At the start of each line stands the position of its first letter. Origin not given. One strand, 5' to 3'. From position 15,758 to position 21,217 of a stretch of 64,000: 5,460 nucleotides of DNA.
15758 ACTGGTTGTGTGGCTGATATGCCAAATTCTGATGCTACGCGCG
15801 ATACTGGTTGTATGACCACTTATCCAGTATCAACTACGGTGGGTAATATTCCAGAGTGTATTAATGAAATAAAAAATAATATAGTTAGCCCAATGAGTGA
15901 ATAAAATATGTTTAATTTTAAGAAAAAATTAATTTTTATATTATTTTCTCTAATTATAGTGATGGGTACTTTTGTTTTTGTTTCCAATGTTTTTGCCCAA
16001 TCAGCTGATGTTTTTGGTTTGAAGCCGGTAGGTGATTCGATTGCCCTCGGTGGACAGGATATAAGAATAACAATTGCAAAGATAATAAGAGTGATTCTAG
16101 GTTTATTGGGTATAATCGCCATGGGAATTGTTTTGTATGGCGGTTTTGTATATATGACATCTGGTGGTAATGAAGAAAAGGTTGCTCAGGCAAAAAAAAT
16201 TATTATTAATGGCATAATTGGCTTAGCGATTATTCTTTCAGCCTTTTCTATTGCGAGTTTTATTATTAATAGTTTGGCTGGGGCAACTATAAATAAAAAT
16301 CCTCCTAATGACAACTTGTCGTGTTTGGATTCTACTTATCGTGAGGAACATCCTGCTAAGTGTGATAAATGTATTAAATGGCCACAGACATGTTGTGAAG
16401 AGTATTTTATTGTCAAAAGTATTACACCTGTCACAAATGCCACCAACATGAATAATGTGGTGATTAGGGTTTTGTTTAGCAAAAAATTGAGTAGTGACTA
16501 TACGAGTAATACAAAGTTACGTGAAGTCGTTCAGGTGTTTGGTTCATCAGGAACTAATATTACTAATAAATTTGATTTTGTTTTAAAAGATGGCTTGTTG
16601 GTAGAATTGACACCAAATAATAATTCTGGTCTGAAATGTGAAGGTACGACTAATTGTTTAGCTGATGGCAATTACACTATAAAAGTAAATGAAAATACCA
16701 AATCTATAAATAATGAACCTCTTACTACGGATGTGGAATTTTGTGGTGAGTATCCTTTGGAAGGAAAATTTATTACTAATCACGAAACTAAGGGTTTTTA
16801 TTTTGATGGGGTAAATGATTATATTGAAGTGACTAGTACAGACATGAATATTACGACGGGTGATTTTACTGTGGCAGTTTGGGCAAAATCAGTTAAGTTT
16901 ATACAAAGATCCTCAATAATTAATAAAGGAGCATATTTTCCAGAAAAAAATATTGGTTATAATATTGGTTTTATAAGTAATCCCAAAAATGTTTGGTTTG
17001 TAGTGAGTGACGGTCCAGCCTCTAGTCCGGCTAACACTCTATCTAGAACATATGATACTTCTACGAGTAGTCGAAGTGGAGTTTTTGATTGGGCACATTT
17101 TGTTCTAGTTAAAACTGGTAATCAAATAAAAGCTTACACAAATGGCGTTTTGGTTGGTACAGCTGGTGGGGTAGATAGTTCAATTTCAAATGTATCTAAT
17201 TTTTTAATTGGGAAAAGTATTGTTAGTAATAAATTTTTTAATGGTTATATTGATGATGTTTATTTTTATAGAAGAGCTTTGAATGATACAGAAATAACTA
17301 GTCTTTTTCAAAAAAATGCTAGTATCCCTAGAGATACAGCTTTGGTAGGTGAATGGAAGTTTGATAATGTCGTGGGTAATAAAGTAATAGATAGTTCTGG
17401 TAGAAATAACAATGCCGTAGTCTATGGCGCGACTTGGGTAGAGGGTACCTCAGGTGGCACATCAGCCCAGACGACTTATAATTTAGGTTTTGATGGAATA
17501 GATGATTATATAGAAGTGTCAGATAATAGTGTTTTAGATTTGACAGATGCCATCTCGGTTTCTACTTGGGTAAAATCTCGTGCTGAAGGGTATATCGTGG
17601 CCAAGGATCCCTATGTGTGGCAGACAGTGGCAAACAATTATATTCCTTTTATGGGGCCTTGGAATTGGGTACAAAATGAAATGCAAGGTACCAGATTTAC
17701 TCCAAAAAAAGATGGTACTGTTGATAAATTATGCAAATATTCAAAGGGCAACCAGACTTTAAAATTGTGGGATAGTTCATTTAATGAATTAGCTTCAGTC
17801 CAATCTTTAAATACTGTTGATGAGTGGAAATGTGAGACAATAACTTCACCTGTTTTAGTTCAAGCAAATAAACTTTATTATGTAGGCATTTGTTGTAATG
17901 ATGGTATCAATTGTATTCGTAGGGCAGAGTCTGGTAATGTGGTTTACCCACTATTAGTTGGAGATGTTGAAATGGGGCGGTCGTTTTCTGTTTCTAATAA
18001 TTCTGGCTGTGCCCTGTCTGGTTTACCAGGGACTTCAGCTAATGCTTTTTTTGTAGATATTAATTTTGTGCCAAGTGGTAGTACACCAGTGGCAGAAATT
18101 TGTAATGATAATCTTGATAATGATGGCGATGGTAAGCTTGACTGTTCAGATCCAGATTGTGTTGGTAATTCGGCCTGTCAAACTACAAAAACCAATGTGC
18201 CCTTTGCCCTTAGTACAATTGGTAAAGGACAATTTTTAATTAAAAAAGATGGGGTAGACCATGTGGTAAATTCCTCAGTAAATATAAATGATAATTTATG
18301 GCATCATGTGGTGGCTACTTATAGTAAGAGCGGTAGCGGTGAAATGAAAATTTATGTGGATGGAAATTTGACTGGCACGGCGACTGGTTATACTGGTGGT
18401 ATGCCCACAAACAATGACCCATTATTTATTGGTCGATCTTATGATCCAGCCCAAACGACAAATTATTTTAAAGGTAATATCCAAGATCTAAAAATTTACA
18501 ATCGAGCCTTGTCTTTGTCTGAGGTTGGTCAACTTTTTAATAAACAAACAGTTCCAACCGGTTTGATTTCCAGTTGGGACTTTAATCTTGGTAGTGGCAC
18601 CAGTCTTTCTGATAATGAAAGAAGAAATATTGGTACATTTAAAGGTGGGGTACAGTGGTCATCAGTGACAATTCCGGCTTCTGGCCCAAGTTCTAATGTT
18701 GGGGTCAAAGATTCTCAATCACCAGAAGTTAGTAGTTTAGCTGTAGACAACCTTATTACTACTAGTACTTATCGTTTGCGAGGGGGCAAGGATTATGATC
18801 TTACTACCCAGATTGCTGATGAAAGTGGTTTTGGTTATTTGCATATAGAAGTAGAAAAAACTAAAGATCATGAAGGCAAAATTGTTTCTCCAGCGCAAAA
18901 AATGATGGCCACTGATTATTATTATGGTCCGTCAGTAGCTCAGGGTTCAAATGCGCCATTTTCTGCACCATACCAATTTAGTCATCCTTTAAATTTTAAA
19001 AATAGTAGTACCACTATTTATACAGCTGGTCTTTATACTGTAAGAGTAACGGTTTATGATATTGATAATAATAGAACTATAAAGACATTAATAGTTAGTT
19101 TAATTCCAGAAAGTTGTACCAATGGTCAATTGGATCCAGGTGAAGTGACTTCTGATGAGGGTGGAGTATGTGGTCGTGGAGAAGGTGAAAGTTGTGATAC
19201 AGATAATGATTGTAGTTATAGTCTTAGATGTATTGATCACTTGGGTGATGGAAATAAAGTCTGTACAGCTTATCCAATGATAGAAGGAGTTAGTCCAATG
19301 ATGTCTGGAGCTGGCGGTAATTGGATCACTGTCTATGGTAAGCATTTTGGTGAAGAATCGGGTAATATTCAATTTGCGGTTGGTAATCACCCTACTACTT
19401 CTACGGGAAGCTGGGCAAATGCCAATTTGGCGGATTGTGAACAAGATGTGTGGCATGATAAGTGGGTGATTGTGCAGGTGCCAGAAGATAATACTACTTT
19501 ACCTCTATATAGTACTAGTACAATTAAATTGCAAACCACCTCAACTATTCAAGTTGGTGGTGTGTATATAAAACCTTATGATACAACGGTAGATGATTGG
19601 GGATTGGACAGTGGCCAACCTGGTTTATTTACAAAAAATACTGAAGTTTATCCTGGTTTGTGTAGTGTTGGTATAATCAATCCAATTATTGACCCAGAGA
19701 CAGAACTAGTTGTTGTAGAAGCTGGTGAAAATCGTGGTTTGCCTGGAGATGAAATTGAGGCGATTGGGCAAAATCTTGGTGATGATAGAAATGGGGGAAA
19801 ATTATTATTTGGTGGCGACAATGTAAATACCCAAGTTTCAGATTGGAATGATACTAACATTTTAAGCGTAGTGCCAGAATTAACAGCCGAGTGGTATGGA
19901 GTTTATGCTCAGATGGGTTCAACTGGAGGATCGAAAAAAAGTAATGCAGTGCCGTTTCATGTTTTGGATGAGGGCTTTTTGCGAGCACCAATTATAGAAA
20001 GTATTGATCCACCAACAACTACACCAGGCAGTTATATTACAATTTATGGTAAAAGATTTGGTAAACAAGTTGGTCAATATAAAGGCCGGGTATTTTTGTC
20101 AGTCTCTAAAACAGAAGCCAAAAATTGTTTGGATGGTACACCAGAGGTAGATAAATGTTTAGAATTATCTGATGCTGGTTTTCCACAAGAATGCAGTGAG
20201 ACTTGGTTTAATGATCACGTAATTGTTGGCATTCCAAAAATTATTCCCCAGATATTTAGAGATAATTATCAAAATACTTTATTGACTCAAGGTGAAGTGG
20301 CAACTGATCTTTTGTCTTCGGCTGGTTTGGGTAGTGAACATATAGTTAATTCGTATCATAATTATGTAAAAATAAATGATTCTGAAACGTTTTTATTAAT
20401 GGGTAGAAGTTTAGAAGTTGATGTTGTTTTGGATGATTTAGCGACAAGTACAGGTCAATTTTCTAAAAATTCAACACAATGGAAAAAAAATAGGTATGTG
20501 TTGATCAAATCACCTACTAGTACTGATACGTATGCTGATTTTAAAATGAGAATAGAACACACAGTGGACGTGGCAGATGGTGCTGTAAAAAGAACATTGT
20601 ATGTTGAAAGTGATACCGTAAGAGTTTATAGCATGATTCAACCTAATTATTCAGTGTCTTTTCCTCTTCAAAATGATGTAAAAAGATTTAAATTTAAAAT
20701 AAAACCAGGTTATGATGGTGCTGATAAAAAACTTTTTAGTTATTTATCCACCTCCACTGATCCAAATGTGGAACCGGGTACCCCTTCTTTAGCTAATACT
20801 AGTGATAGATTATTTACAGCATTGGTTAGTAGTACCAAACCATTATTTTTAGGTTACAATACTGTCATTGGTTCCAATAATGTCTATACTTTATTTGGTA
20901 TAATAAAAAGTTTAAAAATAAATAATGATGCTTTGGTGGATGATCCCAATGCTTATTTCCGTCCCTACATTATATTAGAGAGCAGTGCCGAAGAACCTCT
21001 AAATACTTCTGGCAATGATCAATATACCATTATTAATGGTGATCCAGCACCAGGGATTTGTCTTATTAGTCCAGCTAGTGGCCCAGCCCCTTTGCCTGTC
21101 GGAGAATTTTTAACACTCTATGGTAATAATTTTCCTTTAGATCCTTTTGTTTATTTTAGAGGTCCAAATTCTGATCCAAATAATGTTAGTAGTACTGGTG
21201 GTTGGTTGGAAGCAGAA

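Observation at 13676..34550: Locus of giant pilin-anchored surface proteins with dockerin-like partner genes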

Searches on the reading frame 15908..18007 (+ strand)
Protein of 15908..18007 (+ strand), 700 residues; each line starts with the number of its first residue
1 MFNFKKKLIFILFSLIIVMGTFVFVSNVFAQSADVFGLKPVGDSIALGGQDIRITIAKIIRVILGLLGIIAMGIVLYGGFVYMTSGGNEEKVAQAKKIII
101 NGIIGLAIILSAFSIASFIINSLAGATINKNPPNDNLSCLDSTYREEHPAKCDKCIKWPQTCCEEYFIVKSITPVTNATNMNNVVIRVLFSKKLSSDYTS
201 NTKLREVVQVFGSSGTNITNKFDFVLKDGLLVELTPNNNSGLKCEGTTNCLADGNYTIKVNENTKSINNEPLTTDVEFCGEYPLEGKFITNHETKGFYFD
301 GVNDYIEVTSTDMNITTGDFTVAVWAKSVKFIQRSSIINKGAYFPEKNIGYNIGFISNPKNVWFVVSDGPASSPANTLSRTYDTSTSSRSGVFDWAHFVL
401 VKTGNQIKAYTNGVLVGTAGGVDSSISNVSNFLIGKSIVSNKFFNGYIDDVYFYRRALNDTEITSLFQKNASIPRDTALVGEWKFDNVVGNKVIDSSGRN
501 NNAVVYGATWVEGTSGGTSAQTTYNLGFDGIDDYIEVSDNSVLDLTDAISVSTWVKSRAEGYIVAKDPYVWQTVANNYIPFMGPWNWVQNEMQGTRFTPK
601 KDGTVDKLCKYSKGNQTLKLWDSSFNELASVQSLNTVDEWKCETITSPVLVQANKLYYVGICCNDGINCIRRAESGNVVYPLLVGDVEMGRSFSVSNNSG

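Call 78: search_protein_families(library=pfam, proteins=[window:15908-18007:+], max_evalue=0.01)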
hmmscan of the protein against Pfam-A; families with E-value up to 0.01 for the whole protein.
window:15908-18007:+ (700 aa): 4 families
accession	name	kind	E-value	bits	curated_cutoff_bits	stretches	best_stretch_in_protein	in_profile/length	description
PF13385.13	Laminin_G_3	-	7.4e-22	78.6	27.6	1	300-463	1-150/151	Concanavalin A-like lectin/glucanases superfamily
PF18895.5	T4SS_pilin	-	3e-10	40.5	26.6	1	55-119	8-71/71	Type IV secretion system pilin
PF13313.11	DUF4082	-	5.5e-09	36.6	28.4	1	594-670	18-99/143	Domain of unknown function (DUF4082)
PF05545.16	FixQ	-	0.008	16.5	29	0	59-100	5-46/49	Cbb3-type cytochrome oxidase component FixQ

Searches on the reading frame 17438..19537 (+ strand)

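Call 78: search_protein_families(library=pfam, proteins=[window:17438-19537:+], max_evalue=0.01)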
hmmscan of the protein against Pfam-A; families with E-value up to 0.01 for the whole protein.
window:17438-19537:+ (700 aa): 8 families
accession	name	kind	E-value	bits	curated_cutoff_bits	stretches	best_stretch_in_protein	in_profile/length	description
PF13385.13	Laminin_G_3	-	3.3e-25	89.4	27.6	1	252-363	44-150/151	Concanavalin A-like lectin/glucanases superfamily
PF13313.11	DUF4082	-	8.1e-09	36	28.4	1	84-161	18-100/143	Domain of unknown function (DUF4082)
PF02210.31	Laminin_G_2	-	3.7e-06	27.9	22.9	1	273-354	40-124/126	Laminin G domain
PF01833.30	TIG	-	1.9e-05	25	20.9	1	613-685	1-72/84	IPT/TIG domain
PF00054.30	Laminin_G_1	-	0.00024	21.8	24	1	270-358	37-130/131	Laminin G domain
PF02973.23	Sialidase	-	0.00042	20.3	26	1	287-363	103-181/189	Sialidase, N-terminal domain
PF00354.24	Pentaxin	-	0.0022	18.2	25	1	272-380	71-179/194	Pentaxin family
PF14099.13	Polysacc_lyase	-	0.0072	16.7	29.9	0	269-320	126-179/210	Polysaccharide lyase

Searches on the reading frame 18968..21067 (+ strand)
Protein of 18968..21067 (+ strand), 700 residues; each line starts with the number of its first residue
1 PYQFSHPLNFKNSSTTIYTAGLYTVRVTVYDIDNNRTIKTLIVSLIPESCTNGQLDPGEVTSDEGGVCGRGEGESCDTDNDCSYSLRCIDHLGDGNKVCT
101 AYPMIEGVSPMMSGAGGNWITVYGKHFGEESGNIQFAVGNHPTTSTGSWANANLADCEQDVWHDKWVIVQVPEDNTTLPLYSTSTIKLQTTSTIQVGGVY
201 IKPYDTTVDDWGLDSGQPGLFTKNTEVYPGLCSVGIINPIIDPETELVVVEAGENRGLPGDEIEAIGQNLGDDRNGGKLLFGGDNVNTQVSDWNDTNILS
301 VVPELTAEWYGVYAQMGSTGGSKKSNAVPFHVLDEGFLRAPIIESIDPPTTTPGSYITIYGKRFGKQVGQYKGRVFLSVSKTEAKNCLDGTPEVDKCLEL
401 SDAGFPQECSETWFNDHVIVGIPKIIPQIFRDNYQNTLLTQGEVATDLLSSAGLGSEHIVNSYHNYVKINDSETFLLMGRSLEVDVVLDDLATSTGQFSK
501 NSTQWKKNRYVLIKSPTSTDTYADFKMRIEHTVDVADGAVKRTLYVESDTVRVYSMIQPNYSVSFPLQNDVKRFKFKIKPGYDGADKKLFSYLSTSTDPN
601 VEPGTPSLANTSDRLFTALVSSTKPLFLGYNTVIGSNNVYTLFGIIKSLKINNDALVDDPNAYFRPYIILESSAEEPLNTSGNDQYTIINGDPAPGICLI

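Call 78: search_protein_families(library=pfam, proteins=[window:18968-21067:+], max_evalue=0.01)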
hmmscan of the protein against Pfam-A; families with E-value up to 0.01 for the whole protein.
window:18968-21067:+ (700 aa): 1 family
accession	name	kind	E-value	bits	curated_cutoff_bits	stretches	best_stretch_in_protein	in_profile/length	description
PF01833.30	TIG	-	3.1e-17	62.8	20.9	2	257-331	11-83/84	IPT/TIG domain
